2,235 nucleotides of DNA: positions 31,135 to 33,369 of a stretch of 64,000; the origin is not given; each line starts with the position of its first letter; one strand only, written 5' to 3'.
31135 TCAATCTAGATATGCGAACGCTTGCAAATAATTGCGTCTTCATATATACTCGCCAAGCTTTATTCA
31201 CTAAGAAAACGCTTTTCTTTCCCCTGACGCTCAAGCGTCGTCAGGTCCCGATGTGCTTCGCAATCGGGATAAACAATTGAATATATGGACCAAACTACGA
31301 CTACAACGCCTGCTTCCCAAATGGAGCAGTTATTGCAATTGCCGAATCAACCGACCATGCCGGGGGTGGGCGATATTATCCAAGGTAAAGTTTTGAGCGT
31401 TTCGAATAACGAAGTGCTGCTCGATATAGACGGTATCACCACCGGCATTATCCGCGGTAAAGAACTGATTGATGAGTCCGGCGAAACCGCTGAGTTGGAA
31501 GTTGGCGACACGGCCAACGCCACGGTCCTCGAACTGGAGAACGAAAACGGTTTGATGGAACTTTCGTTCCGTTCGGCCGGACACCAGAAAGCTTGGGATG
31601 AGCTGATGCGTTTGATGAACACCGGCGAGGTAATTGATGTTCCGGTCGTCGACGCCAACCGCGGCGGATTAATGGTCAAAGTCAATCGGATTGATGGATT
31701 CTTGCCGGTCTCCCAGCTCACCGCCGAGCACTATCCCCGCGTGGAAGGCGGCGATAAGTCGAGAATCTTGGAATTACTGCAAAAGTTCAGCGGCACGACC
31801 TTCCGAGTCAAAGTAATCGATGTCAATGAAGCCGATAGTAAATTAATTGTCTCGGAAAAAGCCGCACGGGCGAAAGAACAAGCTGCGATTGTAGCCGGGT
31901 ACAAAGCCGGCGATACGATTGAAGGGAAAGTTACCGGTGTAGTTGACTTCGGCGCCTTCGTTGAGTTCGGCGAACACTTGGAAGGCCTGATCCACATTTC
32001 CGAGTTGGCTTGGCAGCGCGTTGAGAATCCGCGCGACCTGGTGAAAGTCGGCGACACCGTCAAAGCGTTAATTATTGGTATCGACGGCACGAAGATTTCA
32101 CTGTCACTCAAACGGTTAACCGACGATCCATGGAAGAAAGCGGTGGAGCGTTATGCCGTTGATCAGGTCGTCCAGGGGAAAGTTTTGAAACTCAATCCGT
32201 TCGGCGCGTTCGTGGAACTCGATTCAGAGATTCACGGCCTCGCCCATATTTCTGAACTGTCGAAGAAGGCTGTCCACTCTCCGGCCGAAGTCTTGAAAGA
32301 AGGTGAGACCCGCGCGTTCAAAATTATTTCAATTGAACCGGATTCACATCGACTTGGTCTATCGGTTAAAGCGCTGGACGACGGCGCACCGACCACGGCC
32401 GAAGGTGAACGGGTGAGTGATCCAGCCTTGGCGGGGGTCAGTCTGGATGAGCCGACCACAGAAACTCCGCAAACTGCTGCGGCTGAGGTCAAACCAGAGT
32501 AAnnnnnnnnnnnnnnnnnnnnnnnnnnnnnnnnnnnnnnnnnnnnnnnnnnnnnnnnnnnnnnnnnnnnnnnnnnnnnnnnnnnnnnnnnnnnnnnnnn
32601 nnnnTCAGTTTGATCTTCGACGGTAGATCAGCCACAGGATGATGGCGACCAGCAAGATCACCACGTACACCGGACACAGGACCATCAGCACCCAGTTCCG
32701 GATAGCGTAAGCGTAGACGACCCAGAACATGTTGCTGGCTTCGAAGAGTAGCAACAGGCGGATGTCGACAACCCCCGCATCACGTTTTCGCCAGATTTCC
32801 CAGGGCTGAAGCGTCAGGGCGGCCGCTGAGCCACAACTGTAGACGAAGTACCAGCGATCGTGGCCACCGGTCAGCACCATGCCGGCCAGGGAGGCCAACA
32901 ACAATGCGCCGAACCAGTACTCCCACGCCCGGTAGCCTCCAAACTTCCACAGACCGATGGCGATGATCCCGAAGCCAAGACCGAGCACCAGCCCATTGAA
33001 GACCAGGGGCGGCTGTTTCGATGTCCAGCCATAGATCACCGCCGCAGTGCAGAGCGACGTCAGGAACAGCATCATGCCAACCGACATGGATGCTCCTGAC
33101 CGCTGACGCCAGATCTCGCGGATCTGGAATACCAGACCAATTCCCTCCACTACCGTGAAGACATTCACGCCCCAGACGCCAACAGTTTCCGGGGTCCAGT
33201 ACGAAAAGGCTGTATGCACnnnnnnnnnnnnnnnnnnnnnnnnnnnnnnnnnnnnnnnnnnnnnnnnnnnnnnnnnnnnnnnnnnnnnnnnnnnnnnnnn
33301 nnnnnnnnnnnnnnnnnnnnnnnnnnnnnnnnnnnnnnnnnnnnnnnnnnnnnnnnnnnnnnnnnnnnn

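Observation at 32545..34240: Tandem gene cassettes: two divergent membrane-protein genes, each wrapped in near-identical promoter, leader hairpin and terminator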

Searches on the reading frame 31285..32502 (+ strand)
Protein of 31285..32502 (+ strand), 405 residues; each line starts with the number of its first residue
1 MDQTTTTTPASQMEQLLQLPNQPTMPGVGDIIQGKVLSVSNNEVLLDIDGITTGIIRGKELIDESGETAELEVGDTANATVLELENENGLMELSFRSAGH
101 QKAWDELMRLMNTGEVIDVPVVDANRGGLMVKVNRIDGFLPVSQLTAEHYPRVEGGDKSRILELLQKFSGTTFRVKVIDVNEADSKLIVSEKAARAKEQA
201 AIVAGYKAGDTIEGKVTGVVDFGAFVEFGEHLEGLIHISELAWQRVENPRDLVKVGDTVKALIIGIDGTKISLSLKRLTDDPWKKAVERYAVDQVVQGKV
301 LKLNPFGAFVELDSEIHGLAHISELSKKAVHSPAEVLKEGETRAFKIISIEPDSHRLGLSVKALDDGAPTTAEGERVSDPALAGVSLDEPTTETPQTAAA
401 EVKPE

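Call 85: search_protein_families(library=pfam, proteins=[window:31285-32502:+], max_evalue=0.00001)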
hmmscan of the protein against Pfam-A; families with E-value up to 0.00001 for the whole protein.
window:31285-32502:+ (405 aa): 3 families
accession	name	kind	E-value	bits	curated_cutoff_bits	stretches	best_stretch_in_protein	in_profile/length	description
PF00575.29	S1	-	5.8e-53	177.6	22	3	207-275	3-73/74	S1 RNA binding domain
PF23459.1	S1_RRP5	-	3.3e-19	69.6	27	1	293-361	4-72/72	RRP5 S1 domain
PF21710.3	Spt6_S1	-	6.2e-09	36.5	27.5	0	295-361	19-86/91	Spt6, S1/OB domain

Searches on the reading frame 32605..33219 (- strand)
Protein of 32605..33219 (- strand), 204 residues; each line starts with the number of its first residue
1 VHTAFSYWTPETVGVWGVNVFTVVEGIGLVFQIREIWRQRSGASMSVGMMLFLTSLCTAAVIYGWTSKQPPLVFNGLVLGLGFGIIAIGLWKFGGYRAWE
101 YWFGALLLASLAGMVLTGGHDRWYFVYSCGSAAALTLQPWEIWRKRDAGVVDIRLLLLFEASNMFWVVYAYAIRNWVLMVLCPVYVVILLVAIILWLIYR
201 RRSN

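Call 5: search_protein_families(library=pfam, proteins=[window:32605-33219:-], max_evalue=10)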
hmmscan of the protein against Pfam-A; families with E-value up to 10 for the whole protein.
window:32605-33219:- (204 aa): 5 families
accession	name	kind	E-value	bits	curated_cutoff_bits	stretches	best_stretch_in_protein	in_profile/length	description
PF03083.21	MtN3_slv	-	1.6e-07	31.7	23.7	2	140-203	23-86/87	Sugar efflux transporter for intercellular exchange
PF04193.19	PQ-loop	-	0.0041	17.3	22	1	32-72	20-60/61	PQ loop repeat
PF08693.15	SKG6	-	0.24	10.6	30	1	179-202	23-46/668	SKG6 family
PF09843.14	DUF2070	-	0.93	8.2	30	1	29-200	60-175/561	Predicted membrane protein (DUF2070)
PF15102.11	TMEM154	-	3.4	7.9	30.3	1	175-202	62-91/153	TMEM154 protein family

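Call 9: find_homologous_proteins(query=window:32605-33219:-)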
Query window:32605-33219:- (204 aa): 5 proteins with E <= 0.001 among 2291 candidates.
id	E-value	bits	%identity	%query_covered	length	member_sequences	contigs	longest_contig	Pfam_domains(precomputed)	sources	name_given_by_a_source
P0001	3.0e-99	349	100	78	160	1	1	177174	-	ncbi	-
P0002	1.9e-89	317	71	97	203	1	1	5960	PF03083.22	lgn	-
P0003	4.1e-83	297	65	100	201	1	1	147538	PF04193.20,PF03083.22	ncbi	-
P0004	1.7e-82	295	66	97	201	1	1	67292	PF04193.20,PF03083.22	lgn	-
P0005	4.0e-80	287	68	96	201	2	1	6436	PF03083.22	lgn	-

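Call 11: find_encoding_contigs(protein=P0003, flank=4000, max_places=3)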
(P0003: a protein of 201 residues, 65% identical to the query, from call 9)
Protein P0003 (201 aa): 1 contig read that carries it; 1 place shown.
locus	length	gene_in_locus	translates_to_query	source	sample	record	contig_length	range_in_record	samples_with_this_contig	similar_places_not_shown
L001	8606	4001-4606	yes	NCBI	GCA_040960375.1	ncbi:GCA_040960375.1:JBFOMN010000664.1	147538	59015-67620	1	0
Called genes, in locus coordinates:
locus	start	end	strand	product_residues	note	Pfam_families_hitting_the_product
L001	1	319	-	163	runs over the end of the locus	PF00293:NUDIX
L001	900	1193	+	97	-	-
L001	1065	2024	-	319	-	-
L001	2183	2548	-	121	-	-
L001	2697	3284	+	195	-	-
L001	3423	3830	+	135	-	-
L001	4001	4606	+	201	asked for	PF03083:MtN3_slv (faint), PF04193:PQ-loop (faint)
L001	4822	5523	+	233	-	PF00583:Acetyltransf_1, PF13508:Acetyltransf_7 (faint)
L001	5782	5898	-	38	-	-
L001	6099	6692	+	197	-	-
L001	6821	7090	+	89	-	-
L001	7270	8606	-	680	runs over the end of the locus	PF01731:Arylesterase (faint), PF08450:SGL (faint), PF25021:TEN_NHL, PF01436:NHL (faint), PF13449:Phytase-like (faint), PF22494:choice_anch_I (faint), PF10282:Lactonase (faint)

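Call 12: find_encoding_contigs(protein=P0004, flank=4000, max_places=3)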
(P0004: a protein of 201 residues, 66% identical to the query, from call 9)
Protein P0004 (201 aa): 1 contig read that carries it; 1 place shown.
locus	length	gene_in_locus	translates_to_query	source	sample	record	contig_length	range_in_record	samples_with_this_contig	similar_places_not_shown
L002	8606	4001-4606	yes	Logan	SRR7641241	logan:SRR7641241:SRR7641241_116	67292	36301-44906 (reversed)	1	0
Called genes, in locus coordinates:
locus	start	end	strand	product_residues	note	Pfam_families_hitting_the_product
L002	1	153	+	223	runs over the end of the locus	-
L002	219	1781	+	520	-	PF05496:RuvB_N (weak), PF13177:DNA_pol3_delta2, PF13401:AAA_22 (weak), PF00004:AAA, PF07728:AAA_5, PF12169:DNA_pol3_gamma3 (weak)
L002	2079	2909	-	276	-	PF02353:CMAS, PF01209:Ubie_methyltran, PF13489:Methyltransf_23, PF13649:Methyltransf_25, PF13847:Methyltransf_31, PF08241:Methyltransf_11, PF08242:Methyltransf_12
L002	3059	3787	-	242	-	PF01551:Peptidase_M23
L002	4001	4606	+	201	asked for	PF03083:MtN3_slv (faint), PF04193:PQ-loop (faint)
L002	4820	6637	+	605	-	PF00009:GTP_EFTU, PF01926:MMR_HSR1 (weak), PF00679:EFG_C, PF21018:BipA_C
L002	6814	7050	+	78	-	-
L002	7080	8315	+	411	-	PF01145:Band_7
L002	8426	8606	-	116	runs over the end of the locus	PF01740:STAS, PF13466:STAS_2 (weak)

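Call 20: find_encoding_contigs(protein=P0002, flank=4000, max_places=3)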
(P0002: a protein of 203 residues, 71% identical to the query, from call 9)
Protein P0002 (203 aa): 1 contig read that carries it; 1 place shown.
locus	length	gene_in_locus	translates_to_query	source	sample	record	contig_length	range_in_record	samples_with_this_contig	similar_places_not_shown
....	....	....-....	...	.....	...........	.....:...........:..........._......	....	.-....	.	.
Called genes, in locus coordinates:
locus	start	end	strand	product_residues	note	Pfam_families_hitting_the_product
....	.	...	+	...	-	?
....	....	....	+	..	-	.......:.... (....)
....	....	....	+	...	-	-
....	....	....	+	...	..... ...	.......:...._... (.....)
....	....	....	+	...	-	-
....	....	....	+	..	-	-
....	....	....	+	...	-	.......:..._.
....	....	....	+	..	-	?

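Call 21: find_encoding_contigs(protein=P0005, flank=4000, max_places=3)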
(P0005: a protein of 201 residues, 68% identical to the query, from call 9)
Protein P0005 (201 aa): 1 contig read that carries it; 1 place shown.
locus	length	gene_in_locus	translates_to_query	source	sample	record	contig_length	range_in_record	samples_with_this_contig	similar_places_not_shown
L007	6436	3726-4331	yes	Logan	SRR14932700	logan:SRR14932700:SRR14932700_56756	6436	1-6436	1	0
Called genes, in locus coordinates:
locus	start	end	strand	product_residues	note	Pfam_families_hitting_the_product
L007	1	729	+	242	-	?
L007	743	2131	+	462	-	PF18127:NAMPT_N, PF04095:NAPRTase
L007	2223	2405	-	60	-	-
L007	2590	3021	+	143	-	-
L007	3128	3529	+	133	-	PF08570:DUF1761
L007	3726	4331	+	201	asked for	PF03083:MtN3_slv (faint)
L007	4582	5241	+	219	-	-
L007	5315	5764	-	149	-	-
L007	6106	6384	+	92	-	-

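Call 39: predict_structure(alignment_id=A1)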
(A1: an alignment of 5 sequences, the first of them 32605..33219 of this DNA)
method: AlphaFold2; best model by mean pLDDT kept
length: 204 residues; sequences in the alignment: 5
mean_pLDDT: 67.9   pTM: 0.56
mean pLDDT of the five models: 67.9, 52.1, 48.2, 46.4, 41.3
residues with pLDDT >= 90: 0; 70-90: 80; 50-70: 118; < 50: 6
segments of 3 or more residues with pLDDT < 50: 1-5
pLDDT, mean of each block of 10 residues (from residue 1): 50 68 70 71 56 61 66 68 70 66 69 68 58 64 68 73 74 75 81 85 61
secondary structure, 60 per line:
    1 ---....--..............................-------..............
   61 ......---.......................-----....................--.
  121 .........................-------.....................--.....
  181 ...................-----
elements in order: H4-7 H10-39 H47-66 H70-92 H98-117 H120-145 H153-173 H176-199

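Call 45: search_protein_families(library=ncbifam, proteins=[window:32605-33219:-], max_evalue=10)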
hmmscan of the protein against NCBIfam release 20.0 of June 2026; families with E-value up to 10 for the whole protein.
window:32605-33219:- (204 aa): 3 families
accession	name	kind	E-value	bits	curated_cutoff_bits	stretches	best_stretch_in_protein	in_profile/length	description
NF037968.1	SemiSWEET_2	subfamily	5.7e-07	29.6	80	2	27-87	10-71/76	SemiSWEET transporter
TIGR00776.1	RhaT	subfamily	0.016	14.3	319.6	2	152-198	153-199/290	RhaT/GlcU family sugar-proton symporter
NF037998.2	RND_1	equivalog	3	5.3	400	1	150-200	547-596/1237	protein translocase SecDF, variant type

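Call 48: fold_search(model_id=the predicted structure, library=pdb)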
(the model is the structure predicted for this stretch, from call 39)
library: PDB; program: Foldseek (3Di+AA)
matches with E <= 10: 141; with E <= 0.001: 1
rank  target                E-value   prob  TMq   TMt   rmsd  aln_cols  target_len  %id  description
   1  5xpd                  5.0e-04  1.00  0.69  0.55   4.2       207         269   15  Sugar transporter of AtSWEET13 in inward-facing state with a substrate analog (released 2017-09-13)
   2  5ctg_C                3.9e-03  1.00  0.58  0.56   5.8       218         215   13  The 3.1 A resolution structure of a eukaryotic SWEET transporter (released 2015-10-28)
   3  8dyp_A                4.0e-03  1.00  0.64  0.43   4.9       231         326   15  Crystal structure of human cystine transporter cystinosin (released 2022-11-16)
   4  5ctg_B                6.8e-03  1.00  0.56  0.53   5.6       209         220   15  The 3.1 A resolution structure of a eukaryotic SWEET transporter (released 2015-10-28)
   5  8dke_P                9.8e-03  1.00  0.62  0.42   5.0       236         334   14  Cryo-EM structure of cystinosin in a cytosol-open state (released 2022-09-21)
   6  6i6b                  1.3e-02  1.00  0.64  0.64   4.8       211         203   13  Crystal structure of the KDEL receptor in the peptide free state. (released 2019-02-27)
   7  5cth_A                1.5e-02  1.00  0.60  0.59   5.2       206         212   11  The 3.7 A resolution structure of a eukaryotic SWEET transporter (released 2015-10-28)
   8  5ctg_A                1.5e-02  1.00  0.56  0.54   5.6       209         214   14  The 3.1 A resolution structure of a eukaryotic SWEET transporter (released 2015-10-28)
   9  7rxc_K                2.1e-02  1.00  0.61  0.61   5.2       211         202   13  CryoEM structure of KDELR with Legobody (released 2021-10-06)
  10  5cth_C                2.1e-02  1.00  0.58  0.56   6.0       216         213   12  The 3.7 A resolution structure of a eukaryotic SWEET transporter (released 2015-10-28)
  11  8dkw_P                2.6e-02  1.00  0.58  0.39   5.7       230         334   15  Cryo-EM structure of cystinosin N288K mutant in a cytosol-open state at pH5.0 (released 2022-09-21)
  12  7zk1_A                4.0e-02  1.00  0.58  0.51   5.6       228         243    9  Crystal structure of cystinosin from Arabidopsis thaliana bound to sybody and nanobody (released 2022-08-31)
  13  7zkz_A                5.0e-02  1.00  0.53  0.48   5.9       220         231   10  Crystal structure of cystinosin from Arabidopsis thaliana bound to two nanobodies (released 2022-08-31)
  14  6i6j_A                1.1e-01  1.00  0.63  0.63   4.6       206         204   13  Crystal structure of the KDEL receptor bound to synthetic nanobody. (released 2019-02-27)
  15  8apy_A                1.3e-01  1.00  0.64  0.64   4.6       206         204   13  Crystal structure of the H12A variant of the KDEL receptor bound to sybody (released 2023-08-23)
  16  4rng_A                4.3e-01  1.00  0.35  0.83   1.2        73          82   14  Crystal structure of a bacterial homologue of SWEET transporters (released 2014-11-19)
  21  4rng_C                8.2e-01  1.00  0.35  0.84   1.2        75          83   15  Crystal structure of a bacterial homologue of SWEET transporters (released 2014-11-19)
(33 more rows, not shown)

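Call 68: list_cluster_members(proteins=[P0001, P0006, P0003])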
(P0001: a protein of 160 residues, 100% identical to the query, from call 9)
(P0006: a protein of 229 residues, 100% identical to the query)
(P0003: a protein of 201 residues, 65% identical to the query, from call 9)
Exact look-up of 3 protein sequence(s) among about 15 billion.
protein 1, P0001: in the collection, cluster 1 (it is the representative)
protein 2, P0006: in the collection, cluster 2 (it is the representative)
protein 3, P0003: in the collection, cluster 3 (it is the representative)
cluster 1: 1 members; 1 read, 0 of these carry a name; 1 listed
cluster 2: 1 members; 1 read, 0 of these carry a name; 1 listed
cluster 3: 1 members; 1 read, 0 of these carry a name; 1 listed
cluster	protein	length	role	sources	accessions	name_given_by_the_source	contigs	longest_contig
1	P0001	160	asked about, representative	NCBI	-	-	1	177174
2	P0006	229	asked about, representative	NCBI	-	-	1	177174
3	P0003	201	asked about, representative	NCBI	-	-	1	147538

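Call 74: search_solved_structures(query=A1, max_evalue=10)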
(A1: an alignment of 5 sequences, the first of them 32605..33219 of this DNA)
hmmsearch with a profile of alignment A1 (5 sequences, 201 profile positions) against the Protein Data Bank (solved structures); distinct sequences matched with E-value up to 10: 2.
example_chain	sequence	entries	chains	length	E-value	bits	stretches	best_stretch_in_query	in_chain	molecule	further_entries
4rng_A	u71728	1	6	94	0.0055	19.9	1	26-86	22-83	MtN3/saliva family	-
9kax_A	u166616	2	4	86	0.12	15.5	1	27-85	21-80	Sugar transporter SemiSWEET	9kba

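Call 98: find_related_loci(query=A1, collection=viral_contigs, flank=3000)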
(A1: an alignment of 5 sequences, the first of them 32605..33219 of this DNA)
Query A1 (204 aa) in viral_contigs; peptide patterns used: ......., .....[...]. (x = any residue, [..] = any of these).
69 stretches matched a pattern, but none encodes a relative of the query by tblastn (E <= 1e-3).

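Call 100: find_homologous_proteins(query=A1, max_evalue=0.00001)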
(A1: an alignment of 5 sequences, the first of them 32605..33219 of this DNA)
Query A1 (5 sequences) (204 aa, profile of the alignment): 15 proteins with E <= 0.00001 among 8000 candidates.
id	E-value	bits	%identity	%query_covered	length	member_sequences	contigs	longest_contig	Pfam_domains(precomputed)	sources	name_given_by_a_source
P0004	4.5e-114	397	66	97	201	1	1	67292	PF04193.20,PF03083.22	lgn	-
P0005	4.2e-113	394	68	96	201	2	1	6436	PF03083.22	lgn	-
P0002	6.6e-113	394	71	97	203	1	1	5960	PF03083.22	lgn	-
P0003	1.2e-112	393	65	100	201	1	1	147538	PF04193.20,PF03083.22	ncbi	-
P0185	2.6e-86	307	57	98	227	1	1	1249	PF03083.22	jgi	jgi:hypothetical protein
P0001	3.0e-84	300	100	78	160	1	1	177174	-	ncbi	-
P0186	2.7e-83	297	59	95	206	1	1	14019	PF03083.22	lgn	-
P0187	3.4e-82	293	61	95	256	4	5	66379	PF03083.22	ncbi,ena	-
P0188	2.5e-75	271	52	94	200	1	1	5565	-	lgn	-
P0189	1.5e-40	157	40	90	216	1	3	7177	-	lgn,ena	-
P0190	2.5e-40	157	37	93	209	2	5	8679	-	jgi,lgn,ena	-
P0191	1.3e-37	148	36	95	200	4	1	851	-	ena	-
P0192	8.5e-36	142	36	94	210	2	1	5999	-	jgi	-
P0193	1.5e-33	134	36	92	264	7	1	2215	-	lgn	-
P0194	2.9e-31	127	35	92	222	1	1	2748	-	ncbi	-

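Call 101: find_encoding_contigs(protein=P0187, flank=3000, max_places=10)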
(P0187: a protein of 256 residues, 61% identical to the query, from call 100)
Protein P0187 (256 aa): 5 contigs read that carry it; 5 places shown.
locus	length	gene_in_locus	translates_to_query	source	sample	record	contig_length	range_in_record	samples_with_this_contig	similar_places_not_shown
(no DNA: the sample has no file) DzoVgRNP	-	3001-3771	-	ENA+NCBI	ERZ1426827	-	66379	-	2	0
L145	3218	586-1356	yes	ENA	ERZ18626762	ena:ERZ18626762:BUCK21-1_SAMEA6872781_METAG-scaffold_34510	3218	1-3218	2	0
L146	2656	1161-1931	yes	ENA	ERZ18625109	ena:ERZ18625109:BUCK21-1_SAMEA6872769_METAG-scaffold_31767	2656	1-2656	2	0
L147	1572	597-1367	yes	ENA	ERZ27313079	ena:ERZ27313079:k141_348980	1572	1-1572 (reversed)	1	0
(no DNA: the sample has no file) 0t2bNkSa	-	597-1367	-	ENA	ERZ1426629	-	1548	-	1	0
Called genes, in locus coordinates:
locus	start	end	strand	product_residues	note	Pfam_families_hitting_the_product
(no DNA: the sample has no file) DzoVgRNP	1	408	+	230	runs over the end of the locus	PF00293:NUDIX, PF19368:WHD_AraR, PF21906:WHD_NrtR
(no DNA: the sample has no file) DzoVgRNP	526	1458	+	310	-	PF00293:NUDIX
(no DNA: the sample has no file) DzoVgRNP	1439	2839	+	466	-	PF18127:NAMPT_N, PF04095:NAPRTase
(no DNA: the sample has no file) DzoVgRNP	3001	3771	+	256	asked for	PF03083:MtN3_slv (faint)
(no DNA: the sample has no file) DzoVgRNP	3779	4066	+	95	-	-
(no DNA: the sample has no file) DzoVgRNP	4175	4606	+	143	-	-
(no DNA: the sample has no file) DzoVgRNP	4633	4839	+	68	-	-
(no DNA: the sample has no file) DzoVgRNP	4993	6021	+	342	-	-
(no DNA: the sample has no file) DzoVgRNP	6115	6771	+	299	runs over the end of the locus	PF02463:SMC_N (faint), PF00005:ABC_tran, PF13304:AAA_21, PF13732:DrrA1-3_C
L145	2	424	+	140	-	?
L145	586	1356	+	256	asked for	PF03083:MtN3_slv (faint)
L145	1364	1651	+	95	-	-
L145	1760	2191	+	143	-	-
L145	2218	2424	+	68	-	-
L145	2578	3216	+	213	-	?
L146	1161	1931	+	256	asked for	PF03083:MtN3_slv (faint)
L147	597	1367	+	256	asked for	PF03083:MtN3_slv (faint)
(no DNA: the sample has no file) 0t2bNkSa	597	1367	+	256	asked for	PF03083:MtN3_slv (faint)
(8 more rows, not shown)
